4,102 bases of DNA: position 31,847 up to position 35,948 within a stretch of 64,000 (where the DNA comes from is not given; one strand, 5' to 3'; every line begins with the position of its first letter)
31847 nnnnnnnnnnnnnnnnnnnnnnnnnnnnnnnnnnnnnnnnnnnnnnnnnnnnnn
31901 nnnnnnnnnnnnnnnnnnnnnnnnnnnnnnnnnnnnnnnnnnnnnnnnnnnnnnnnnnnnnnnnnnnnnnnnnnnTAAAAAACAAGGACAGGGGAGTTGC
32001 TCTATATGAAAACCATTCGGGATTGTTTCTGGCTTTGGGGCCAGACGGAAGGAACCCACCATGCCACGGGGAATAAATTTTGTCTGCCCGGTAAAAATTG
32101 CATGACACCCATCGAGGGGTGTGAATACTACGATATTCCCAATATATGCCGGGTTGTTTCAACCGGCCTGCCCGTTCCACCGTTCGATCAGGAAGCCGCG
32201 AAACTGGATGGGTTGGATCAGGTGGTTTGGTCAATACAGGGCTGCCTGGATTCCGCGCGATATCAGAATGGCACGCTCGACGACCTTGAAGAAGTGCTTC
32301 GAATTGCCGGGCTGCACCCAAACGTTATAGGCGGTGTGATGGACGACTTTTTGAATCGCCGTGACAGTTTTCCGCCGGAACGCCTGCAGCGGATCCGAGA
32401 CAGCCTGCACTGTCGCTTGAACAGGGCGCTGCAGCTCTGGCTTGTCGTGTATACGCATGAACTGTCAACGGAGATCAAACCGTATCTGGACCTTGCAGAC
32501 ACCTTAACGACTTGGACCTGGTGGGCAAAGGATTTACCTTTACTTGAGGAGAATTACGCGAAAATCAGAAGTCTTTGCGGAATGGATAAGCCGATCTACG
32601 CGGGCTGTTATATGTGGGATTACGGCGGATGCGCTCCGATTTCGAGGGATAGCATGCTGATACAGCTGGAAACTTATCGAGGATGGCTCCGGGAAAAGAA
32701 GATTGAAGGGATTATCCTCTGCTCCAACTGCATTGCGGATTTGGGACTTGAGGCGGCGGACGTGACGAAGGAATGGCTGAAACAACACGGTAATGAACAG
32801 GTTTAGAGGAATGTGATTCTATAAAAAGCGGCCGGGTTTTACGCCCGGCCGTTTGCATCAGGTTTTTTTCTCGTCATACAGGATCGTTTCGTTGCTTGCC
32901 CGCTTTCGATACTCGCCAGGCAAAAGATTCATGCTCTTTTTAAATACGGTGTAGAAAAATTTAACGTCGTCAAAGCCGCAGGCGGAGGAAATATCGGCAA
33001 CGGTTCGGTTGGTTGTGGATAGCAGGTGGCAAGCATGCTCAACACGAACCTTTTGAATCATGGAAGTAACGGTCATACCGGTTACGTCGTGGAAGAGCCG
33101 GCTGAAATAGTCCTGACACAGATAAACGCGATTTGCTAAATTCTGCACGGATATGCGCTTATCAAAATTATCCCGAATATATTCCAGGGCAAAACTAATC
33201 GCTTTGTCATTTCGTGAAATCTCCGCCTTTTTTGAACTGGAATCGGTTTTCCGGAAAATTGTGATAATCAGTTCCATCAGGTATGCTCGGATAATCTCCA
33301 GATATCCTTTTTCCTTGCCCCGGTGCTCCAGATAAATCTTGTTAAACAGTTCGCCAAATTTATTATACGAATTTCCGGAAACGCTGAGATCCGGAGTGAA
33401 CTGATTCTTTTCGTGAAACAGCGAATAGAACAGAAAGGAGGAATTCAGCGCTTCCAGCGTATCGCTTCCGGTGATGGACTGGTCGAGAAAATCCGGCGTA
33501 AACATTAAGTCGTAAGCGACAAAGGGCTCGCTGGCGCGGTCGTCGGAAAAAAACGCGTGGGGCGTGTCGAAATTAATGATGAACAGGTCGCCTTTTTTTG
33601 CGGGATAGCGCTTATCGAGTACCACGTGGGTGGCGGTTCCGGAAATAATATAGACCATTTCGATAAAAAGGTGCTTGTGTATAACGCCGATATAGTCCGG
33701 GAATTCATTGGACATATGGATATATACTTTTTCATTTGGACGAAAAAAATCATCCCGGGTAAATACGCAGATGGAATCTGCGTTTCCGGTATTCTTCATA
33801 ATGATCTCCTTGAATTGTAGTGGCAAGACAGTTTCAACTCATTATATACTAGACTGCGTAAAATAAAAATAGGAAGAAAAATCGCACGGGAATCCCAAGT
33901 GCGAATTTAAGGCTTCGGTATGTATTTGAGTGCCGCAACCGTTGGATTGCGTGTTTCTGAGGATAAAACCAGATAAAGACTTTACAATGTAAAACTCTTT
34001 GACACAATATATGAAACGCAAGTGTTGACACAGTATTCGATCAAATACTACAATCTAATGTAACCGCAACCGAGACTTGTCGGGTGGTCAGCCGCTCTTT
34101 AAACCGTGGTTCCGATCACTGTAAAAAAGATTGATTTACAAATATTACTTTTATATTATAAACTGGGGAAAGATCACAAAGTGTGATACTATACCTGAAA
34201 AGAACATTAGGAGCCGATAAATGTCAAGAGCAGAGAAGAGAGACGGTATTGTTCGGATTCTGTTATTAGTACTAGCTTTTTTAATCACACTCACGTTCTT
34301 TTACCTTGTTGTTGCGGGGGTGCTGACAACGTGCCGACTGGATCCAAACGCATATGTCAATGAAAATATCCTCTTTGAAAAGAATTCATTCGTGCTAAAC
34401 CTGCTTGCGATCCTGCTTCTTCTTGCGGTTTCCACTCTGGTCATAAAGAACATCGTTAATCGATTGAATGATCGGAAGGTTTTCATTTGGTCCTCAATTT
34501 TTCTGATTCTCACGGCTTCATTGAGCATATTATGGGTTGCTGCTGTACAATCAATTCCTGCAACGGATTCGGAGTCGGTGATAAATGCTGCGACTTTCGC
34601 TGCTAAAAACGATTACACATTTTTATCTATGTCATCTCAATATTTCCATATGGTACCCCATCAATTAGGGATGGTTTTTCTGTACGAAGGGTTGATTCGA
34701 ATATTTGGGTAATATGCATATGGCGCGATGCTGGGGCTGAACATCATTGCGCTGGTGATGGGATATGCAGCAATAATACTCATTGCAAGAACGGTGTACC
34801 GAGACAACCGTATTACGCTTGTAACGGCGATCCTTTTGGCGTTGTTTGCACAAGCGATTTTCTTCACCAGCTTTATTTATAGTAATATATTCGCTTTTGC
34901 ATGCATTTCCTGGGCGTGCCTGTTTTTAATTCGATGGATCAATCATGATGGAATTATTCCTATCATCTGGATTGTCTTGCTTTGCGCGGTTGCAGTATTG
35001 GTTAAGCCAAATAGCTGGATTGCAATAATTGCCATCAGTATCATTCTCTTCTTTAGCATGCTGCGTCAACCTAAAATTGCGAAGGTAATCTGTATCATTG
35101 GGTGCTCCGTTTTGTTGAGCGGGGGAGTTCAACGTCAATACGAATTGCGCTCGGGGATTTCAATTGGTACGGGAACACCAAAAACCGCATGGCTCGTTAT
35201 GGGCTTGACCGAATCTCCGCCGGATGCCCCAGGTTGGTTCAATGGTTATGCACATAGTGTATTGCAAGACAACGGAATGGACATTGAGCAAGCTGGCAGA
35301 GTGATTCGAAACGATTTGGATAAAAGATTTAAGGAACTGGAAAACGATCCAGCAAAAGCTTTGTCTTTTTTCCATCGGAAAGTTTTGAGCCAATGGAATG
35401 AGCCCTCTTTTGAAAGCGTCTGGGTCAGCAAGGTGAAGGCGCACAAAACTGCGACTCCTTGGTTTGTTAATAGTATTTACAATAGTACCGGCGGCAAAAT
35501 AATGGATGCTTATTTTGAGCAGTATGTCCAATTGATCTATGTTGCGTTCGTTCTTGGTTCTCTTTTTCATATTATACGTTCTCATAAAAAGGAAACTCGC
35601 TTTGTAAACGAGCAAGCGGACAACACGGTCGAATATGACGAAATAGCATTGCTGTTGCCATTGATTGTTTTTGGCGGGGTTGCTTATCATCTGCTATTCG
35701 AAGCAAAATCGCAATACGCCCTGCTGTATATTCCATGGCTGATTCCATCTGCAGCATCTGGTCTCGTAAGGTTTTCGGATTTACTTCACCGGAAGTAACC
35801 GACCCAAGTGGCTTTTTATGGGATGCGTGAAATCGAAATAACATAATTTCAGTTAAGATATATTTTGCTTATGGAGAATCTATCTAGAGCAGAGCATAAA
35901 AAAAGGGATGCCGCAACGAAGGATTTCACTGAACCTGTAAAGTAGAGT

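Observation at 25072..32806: Uncharacterised catabolic cluster: creatinase-like M24 protein + CUT1 sugar-type importer + Php-type hydrolase + unknown protein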

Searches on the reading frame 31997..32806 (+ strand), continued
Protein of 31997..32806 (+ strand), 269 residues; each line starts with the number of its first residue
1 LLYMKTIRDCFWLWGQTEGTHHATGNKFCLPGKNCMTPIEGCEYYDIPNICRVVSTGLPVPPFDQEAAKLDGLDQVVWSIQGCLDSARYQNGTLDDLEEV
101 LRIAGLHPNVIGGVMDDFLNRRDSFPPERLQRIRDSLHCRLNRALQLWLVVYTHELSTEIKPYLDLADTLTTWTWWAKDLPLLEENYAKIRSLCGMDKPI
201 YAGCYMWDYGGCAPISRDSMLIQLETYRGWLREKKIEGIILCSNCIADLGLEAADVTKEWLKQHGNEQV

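Call 48: search_protein_families(library=pfam, proteins=[L020:3355-3738:+, L020:5384-7159:+, L020:7222-8061:+, L020:12913-14040:+, L020:14131-14994:+, L013:1046-1864:+, L013:2220-3422:+, L013:3436-4482:+, L020:279-1997:+, L020:2001-3080:+], max_evalue=0.001)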
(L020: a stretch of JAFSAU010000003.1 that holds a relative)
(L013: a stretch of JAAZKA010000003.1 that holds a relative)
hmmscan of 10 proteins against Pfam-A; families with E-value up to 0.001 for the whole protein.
L020:3355-3738:+ (127 aa): 2 families
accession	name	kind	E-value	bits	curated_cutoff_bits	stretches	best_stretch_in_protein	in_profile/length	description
PF04816.18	TrmK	-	4.8e-16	59.3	27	1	1-99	75-176/205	tRNA (adenine(22)-N(1))-methyltransferase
PF12847.13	Methyltransf_18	-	3.2e-14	53.6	27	1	1-59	91-151/151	Methyltransferase domain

L020:5384-7159:+ (591 aa): 3 families
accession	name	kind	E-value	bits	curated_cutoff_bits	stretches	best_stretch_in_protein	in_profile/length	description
PF04294.18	VanW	-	4.8e-51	172.1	27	1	308-436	2-130/130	VanW like protein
PF12229.13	PG_binding_4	-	6.4e-10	39.7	22.1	1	89-193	5-108/117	Putative peptidoglycan binding domain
PF07501.17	G5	-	2.3e-07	31.4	23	1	457-503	11-57/75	G5 domain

L020:7222-8061:+ (279 aa): 1 family
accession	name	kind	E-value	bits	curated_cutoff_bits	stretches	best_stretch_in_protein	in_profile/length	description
PF07833.16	Cu_amine_oxidN1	-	0.00085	19.7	24.2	0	25-57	73-106/108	Copper amine oxidase N-terminal domain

L020:12913-14040:+ (375 aa): 3 families
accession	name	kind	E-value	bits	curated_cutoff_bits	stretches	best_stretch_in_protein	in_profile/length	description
PF13458.12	Peripla_BP_6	-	8.7e-38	131.3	31.7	1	36-337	3-306/343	Periplasmic binding protein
PF01094.35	ANF_receptor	-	3.5e-16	59.6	25.4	1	55-366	3-341/353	Receptor family ligand binding region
PF13433.12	Peripla_BP_5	-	6.8e-09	35.7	27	1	43-123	9-90/363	Periplasmic binding protein domain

L020:14131-14994:+ (287 aa): 2 families
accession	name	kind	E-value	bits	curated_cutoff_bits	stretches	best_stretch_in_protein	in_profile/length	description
PF02653.21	BPD_transp_2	-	1.5e-42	146.1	26.8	1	4-271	2-269/269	Branched-chain amino acid transport system / permease component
PF01032.23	FecCD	-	7.3e-06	25.7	26.5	1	37-199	83-236/311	FecCD transport family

L013:1046-1864:+ (272 aa): 1 family
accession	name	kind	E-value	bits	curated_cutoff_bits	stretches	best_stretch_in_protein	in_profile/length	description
PF01261.30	AP_endonuc_2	-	2.3e-31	109.8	31.1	1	18-269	1-247/249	Xylose isomerase-like TIM barrel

L013:2220-3422:+ (400 aa): 8 families
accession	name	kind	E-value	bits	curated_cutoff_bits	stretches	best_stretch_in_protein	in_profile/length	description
PF03721.20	UDPG_MGDP_dh_N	-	1.2e-44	152.6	27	1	6-182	2-183/187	UDP-glucose/GDP-mannose dehydrogenase family, NAD binding domain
PF00984.24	UDPG_MGDP_dh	-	2e-25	89.2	25.4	1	203-289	2-93/94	UDP-glucose/GDP-mannose dehydrogenase family, central domain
PF03720.21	UDPG_MGDP_dh_C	-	2.2e-16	60.6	30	1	311-389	2-91/103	UDP-glucose/GDP-mannose dehydrogenase family, UDP binding domain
PF03446.21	NAD_binding_2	-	6.8e-08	33.1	21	1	6-140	1-111/161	NAD binding domain of 6-phosphogluconate dehydrogenase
PF07992.20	Pyr_redox_2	-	0.00029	20.8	26.1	0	5-44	143-182/291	Pyridine nucleotide-disulphide oxidoreductase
PF00070.33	Pyr_redox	-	0.00032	21.6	22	0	6-43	1-38/82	Pyridine nucleotide-disulphide oxidoreductase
PF02558.23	ApbA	-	0.00051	20.1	22.2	0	7-82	1-74/150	Ketopantoate reductase PanE/ApbA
PF02737.24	3HCDH_N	-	0.00069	20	22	0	7-44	2-39/180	3-hydroxyacyl-CoA dehydrogenase, NAD binding domain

L013:3436-4482:+ (348 aa): 1 family
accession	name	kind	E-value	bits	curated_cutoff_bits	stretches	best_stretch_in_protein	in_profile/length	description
PF00248.27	Aldo_ket_red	-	1.1e-70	238.5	24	1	38-347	2-290/291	Aldo/keto reductase family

L020:279-1997:+ (572 aa): 7 families
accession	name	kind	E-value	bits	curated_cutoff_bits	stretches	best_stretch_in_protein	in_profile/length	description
PF08275.17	DNAG_N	-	4.2e-41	140.5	26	1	126-252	1-128/128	DNA primase catalytic core, N-terminal domain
PF01807.25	Zn_ribbon_DnaG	-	2e-38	130.6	24.9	1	6-100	2-96/98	CHC2 zinc finger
PF13155.12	Toprim_2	-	2.2e-28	98.9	22.1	1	258-343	1-88/88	Toprim-like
PF13662.12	Toprim_4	-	2.6e-20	72.9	25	1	256-328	2-81/85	Toprim domain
PF01751.28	Toprim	-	1.5e-14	54.4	23.1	1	256-323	1-82/96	Toprim domain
PF10410.14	DnaB_bind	-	8.7e-14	52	20.6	1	364-416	3-55/56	DnaB-helicase binding domain of primase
PF13362.12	Toprim_3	-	6.8e-09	36.5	27.2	1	257-346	2-92/95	Toprim domain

L020:2001-3080:+ (359 aa): 6 families
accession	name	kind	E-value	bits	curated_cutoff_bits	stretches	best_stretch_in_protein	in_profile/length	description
PF04539.22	Sigma70_r3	-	5.3e-31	107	25.3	1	205-281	1-77/78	Sigma-70 region 3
PF04542.20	Sigma70_r2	-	7.9e-25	86.9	24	1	127-196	2-71/71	Sigma-70 region 2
PF04545.22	Sigma70_r4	-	1.5e-20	72.9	24.1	1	294-347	1-50/50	Sigma-70, region 4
PF03979.19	Sigma70_r1_1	-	8e-19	67.8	22.5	1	8-73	3-67/81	Sigma-70 factor, region 1.1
PF00140.25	Sigma70_r1_2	-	1.6e-15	57.2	22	1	88-120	1-33/34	Sigma-70 factor, region 1.2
PF02601.20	Exonuc_VII_L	-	0.00053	20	35.9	0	246-340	99-198/315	Exonuclease VII, large subunit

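Call 81: search_dna_similar(query=window:32006-32803:+, collection=plasmids, mode=protein, max_evalue=0.00001, max_rows=25)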
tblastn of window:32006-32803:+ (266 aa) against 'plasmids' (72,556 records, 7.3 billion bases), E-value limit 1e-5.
No match.

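Call 89: search_protein_families(library=pfam, alignment_id=A1, max_evalue=5)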
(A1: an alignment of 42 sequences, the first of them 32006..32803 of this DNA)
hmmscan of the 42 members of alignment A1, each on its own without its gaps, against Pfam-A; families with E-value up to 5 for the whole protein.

A. member 1, window:32006-32803:+ (266 aa): 0 families

B. families by the number of members that match (of 42 scanned): 17 families
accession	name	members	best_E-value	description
PF14835.12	zf-RING_6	7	0.0052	zf-RING of BARD1-type protein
PF17901.7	EF-hand_12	6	0.0031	EF-hand fold domain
PF03644.19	Glyco_hydro_85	1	0.0082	Glycosyl hydrolase family 85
PF11342.13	DUF3144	1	0.015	Protein of unknown function (DUF3144)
PF02875.26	Mur_ligase_C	1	0.022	Mur ligase, glutamate ligase domain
PF09574.15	DUF2374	1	0.038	Protein of unknown function (Duf2374)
PF07507.16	WavE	1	0.042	WavE lipopolysaccharide synthesis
PF01486.22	K-box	1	0.1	K-box region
PF12221.13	HflK_N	1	0.12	Bacterial membrane protein N terminal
PF08509.16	Ad_cyc_g-alpha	1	0.13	Adenylate cyclase G-alpha binding domain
PF23234.1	WH4_Lhr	1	0.15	Large helicase-related protein, winged-helix domain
PF01134.28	GIDA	1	0.16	Glucose inhibited division protein A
PF12028.13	DUF3515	1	0.16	Protein of unknown function (DUF3515)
PF03198.20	Glyco_hydro_72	1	0.19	Glucanosyltransferase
PF11495.14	Regulator_TrmB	1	0.27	Archaeal transcriptional regulator TrmB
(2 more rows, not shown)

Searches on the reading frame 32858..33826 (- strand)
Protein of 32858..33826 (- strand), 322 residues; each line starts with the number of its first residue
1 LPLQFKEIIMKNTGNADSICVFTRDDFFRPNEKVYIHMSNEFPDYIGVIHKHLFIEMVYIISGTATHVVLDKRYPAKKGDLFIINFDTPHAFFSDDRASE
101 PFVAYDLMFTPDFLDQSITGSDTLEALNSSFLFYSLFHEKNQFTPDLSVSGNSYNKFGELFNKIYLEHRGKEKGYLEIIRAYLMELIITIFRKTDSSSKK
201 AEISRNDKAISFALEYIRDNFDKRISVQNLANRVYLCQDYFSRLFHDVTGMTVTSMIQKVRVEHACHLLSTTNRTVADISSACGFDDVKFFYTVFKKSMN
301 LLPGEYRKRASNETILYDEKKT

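Call 3: search_protein_families(library=pfam, proteins=[window:32858-33826:-], max_evalue=0.01)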
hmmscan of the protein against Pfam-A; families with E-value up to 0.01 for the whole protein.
window:32858-33826:- (322 aa): 4 families
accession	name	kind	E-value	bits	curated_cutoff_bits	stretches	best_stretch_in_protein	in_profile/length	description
PF12833.13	HTH_18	-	8.1e-21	74.5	33.6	1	230-309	1-80/80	Helix-turn-helix domain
PF00165.29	HTH_AraC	-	3.7e-12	46.5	26.6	2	270-308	2-42/42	Bacterial regulatory helix-turn-helix proteins, AraC family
PF02311.25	AraC_binding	-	3.1e-08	33.9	21.1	1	50-120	19-87/135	AraC-like ligand binding domain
PF07883.17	Cupin_2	-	9.5e-07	28.9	27.2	1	50-95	14-59/70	Cupin domain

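Call 4: search_protein_families(library=ncbifam, proteins=[window:32858-33826:-], max_evalue=0.01)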
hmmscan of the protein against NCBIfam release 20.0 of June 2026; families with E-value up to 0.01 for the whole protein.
window:32858-33826:- (322 aa): 32 families (the best 25 are shown)
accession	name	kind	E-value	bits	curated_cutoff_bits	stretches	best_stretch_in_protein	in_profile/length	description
NF047455.1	TF_Staph_AryK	equivalog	1.8e-27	95.9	850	1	54-316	22-265/759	transcriptional regulator AryK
NF010026.0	PRK13501.1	equivalog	9.7e-26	90.6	363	1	23-320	8-288/290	HTH-type transcriptional activator RhaR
NF010025.2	PRK13500.1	equivalog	5.3e-25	88.5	525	1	21-312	6-280/282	HTH-type transcriptional activator RhaR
NF007860.0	PRK10572.1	equivalog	1.1e-24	86.8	208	1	151-312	130-287/292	arabinose operon transcriptional regulator AraC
NF010028.0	PRK13503.1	equivalog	2.2e-21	76.5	288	1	22-310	4-273/278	HTH-type transcriptional activator RhaS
NF010027.0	PRK13502.1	equivalog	2.5e-21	76.4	384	1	23-310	8-278/282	HTH-type transcriptional activator RhaR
NF007693.0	PRK10371.1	equivalog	4.5e-21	75.3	253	1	190-313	179-303/309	transcriptional regulator MelR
NF047788.1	TransRegPocR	equivalog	4.4e-20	72.1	500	1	181-313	162-294/296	transcriptional regulator PocR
NF006902.0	PRK09393.1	equivalog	1.3e-16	60.7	425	1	204-312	216-324/327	transcriptional regulator FtrA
TIGR02297.1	HpaA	equivalog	2.2e-14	53.4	274.65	1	54-309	44-287/287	4-hydroxyphenylacetate catabolism regulatory protein HpaA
NF012144.2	ramA_TF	equivalog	1.8e-13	50.9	180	1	208-309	5-106/108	RamA family antibiotic efflux transcriptional regulator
NF007584.0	PRK10219.1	equivalog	7.2e-13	48.8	174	1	207-309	4-106/107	superoxide response transcriptional regulator SoxS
NF007633.0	PRK10296.1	equivalog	1.1e-12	48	264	1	217-311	178-276/280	transcriptional regulator ChbR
NF049932.1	TranspRegBtr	equivalog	1.3e-12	47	900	1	200-317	156-273/531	bacillibactin transport transcriptional regulator Btr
TIGR04094.1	adjacent_YSIRK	equivalog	1.5e-12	47.2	200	1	203-307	280-383/383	YSIRK-targeted surface antigen transcriptional regulator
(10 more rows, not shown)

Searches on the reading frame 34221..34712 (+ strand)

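Call 3: search_protein_families(library=pfam, proteins=[window:34221-34712:+], max_evalue=0.01)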
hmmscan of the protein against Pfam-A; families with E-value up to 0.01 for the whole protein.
window:34221-34712:+ (163 aa): 0 families

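Call 4: search_protein_families(library=ncbifam, proteins=[window:34221-34712:+], max_evalue=0.01)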
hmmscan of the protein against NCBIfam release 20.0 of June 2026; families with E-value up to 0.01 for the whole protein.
window:34221-34712:+ (163 aa): 1 family
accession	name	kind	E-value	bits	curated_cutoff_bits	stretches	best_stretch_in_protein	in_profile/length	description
TIGR00883.1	2A0106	subfamily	0.0093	15.1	443.45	0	14-112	226-318/400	metabolite/H+ symporter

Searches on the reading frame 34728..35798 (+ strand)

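Call 3: search_protein_families(library=pfam, proteins=[window:34728-35798:+], max_evalue=0.01)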
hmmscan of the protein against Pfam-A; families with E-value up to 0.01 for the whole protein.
window:34728-35798:+ (356 aa): 1 family
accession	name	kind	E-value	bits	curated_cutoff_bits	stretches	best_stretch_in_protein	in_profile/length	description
PF13231.12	PMT_2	-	7.4e-06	26.7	26.1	1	4-125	24-146/160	Dolichyl-phosphate-mannose-protein mannosyltransferase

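Call 4: search_protein_families(library=ncbifam, proteins=[window:34728-35798:+], max_evalue=0.01)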
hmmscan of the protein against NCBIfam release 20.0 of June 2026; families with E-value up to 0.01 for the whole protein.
window:34728-35798:+ (356 aa): 0 families
